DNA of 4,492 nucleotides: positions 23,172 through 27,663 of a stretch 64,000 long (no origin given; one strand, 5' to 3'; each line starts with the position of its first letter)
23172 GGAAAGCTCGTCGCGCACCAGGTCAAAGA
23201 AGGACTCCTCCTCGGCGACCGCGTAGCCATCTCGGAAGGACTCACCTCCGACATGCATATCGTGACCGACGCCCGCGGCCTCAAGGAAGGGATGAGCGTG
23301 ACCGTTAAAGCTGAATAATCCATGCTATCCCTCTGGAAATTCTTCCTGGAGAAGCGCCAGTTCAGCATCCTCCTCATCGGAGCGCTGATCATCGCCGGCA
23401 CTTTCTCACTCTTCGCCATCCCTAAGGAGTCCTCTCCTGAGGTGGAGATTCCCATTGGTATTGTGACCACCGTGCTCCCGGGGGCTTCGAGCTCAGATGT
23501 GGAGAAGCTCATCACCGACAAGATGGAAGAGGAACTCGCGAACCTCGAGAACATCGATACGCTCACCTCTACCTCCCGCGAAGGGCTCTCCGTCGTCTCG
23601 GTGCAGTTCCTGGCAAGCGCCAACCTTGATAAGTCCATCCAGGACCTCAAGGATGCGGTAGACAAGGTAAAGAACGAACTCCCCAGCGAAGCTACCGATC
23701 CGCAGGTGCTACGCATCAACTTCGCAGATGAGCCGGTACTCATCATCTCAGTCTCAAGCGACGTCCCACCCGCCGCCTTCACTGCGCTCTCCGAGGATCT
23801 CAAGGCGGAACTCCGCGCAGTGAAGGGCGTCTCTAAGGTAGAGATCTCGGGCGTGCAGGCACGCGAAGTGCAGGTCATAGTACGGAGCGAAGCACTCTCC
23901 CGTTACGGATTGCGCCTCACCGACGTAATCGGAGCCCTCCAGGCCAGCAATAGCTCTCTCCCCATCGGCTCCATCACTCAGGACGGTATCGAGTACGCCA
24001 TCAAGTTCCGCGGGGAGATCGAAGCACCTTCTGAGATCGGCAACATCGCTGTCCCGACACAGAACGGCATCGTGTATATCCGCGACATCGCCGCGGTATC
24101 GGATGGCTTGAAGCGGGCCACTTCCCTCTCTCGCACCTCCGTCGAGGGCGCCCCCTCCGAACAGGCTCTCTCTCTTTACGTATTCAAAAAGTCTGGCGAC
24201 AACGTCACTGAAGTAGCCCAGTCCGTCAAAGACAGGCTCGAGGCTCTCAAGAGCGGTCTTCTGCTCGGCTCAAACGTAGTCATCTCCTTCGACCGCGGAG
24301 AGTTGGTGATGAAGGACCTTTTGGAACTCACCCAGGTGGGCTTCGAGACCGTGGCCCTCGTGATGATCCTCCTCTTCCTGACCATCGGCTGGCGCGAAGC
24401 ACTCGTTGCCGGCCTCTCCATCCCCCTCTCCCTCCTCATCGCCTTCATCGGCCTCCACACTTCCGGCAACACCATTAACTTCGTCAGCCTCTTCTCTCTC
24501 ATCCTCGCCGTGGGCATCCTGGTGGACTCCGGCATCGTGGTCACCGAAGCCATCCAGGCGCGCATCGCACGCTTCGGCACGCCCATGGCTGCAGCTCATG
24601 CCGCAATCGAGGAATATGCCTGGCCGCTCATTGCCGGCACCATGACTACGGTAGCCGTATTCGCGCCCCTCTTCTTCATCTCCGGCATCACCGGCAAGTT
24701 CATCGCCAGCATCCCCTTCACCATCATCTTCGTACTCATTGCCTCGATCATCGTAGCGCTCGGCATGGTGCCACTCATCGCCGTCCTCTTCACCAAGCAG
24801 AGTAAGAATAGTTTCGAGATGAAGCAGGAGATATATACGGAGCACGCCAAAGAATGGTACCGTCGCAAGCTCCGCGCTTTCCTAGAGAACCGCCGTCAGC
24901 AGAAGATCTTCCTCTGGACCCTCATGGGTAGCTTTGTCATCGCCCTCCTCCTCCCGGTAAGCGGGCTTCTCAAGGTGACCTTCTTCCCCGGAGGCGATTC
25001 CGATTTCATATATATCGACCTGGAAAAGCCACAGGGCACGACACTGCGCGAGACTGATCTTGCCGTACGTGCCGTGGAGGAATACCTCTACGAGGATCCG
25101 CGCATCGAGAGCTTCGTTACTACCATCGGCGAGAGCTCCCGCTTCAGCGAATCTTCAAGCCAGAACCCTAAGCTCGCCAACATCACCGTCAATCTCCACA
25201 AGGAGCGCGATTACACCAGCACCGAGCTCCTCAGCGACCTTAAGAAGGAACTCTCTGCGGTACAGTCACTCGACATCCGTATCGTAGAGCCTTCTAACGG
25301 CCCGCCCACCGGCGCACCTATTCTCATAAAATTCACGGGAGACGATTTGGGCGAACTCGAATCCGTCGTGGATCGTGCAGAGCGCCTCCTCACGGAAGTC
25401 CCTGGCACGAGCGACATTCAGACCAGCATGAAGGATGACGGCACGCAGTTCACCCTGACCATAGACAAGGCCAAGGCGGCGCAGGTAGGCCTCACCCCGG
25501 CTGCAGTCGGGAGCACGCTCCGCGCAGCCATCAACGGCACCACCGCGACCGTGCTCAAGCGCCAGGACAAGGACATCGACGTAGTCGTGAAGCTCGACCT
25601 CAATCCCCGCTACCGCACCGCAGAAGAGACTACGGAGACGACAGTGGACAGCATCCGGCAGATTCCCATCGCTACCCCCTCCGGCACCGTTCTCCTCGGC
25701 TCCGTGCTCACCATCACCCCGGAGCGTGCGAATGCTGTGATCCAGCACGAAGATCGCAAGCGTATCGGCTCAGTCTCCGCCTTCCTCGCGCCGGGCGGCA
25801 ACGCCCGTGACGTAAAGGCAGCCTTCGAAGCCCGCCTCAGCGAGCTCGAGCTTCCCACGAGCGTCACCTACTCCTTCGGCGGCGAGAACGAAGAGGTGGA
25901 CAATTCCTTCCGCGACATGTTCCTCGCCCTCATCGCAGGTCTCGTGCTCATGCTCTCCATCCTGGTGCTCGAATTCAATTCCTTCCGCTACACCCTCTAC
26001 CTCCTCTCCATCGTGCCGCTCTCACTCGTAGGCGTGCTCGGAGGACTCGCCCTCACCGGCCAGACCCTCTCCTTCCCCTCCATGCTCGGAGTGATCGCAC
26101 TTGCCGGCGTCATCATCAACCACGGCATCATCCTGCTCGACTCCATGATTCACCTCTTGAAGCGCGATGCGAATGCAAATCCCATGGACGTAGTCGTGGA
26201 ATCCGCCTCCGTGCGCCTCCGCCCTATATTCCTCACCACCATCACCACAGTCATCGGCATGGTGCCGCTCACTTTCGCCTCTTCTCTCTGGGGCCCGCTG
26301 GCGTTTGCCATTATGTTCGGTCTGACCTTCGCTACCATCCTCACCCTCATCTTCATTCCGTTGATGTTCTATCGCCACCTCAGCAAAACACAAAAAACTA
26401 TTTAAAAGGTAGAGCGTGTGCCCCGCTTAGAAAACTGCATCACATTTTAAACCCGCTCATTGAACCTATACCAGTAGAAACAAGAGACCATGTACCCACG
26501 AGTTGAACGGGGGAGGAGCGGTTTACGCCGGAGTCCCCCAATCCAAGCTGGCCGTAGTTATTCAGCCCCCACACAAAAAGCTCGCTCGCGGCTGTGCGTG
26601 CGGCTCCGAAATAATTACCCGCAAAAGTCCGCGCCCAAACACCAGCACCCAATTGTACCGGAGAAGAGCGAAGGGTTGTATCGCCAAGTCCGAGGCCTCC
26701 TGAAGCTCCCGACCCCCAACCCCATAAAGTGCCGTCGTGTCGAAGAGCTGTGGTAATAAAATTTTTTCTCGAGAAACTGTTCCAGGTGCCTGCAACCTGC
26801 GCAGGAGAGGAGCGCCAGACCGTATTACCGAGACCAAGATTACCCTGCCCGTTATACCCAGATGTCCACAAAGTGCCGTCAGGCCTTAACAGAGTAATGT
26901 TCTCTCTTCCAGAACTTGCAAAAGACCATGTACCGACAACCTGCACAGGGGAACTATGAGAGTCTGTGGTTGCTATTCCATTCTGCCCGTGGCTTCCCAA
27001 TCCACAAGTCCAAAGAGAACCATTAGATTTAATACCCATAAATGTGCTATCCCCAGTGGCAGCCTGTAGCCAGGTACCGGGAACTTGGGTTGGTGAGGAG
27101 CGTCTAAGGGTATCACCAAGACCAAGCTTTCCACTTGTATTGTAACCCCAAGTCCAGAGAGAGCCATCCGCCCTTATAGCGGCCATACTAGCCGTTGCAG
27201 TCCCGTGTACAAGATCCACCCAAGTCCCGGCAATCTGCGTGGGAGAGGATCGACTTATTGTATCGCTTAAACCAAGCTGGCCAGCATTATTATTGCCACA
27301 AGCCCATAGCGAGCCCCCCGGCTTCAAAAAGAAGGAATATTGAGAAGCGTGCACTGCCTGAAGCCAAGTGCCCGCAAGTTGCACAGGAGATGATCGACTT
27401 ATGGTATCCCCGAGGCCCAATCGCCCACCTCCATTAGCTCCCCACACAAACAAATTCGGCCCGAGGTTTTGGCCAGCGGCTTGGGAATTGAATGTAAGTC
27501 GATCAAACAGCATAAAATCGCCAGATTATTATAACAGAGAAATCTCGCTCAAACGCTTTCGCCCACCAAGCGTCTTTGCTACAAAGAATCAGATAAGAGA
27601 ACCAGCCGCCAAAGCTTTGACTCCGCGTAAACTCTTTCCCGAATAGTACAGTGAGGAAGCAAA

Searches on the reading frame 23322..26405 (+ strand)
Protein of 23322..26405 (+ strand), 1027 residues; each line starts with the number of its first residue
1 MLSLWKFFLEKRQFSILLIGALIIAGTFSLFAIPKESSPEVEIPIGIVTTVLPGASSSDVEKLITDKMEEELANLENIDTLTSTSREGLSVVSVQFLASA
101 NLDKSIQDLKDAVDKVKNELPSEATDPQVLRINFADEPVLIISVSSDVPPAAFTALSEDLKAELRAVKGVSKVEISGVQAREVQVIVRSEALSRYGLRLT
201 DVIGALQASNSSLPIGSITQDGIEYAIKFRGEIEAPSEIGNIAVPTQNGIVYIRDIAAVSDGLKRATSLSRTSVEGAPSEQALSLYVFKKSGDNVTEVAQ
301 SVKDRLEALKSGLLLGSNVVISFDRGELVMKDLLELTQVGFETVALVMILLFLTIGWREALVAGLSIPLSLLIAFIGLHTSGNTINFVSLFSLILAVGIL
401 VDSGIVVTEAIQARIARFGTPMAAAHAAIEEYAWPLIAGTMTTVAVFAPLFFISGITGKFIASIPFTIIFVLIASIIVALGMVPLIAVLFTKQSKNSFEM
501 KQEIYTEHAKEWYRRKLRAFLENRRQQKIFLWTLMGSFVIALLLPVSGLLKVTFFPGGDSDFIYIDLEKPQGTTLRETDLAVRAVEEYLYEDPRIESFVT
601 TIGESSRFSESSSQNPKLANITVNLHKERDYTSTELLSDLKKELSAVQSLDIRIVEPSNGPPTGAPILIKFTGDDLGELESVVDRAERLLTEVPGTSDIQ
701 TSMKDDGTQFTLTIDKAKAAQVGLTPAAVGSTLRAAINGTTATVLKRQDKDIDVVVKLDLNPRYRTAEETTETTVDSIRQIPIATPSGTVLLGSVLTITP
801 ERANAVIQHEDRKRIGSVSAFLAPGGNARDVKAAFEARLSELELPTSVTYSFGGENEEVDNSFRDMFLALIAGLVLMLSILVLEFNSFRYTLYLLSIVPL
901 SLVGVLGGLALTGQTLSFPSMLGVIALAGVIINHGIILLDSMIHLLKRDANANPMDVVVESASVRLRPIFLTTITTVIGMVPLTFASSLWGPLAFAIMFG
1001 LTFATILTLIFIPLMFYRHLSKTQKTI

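Call 59: search_protein_families(library=pfam, proteins=[window:23322-26405:+], max_evalue=0.00001)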
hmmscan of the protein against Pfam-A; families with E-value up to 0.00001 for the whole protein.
window:23322-26405:+ (1027 aa): 1 family
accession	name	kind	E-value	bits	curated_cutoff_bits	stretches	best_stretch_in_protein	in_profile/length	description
PF00873.25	ACR_tran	-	4.8e-186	620.9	28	1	5-1017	2-1018/1021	AcrB/AcrD/AcrF family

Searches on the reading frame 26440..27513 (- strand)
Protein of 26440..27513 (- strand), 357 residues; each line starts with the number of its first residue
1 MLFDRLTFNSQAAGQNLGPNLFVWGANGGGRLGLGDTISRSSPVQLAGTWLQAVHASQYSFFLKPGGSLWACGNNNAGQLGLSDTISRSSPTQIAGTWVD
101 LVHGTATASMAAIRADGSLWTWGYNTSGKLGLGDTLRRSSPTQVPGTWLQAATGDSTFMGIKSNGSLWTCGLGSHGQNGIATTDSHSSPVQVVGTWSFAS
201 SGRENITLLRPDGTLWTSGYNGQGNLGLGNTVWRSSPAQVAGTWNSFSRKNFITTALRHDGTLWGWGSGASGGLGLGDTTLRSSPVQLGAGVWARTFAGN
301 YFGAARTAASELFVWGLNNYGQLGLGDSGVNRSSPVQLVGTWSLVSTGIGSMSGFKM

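Call 59: search_protein_families(library=pfam, proteins=[window:26440-27513:-], max_evalue=0.00001)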
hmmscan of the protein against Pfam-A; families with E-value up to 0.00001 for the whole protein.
window:26440-27513:- (357 aa): 3 families
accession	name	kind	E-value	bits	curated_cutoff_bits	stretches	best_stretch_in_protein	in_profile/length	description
PF25390.1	WD40_RLD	-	1.8e-49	169.5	150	2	147-338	90-292/363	RCC1-like domain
PF00415.24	RCC1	-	1.1e-46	157.6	21.7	3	116-156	1-45/50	Regulator of chromosome condensation (RCC1) repeat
PF13540.12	RCC1_2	-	8.1e-21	73.7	22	0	152-177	5-30/30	Regulator of chromosome condensation (RCC1) repeat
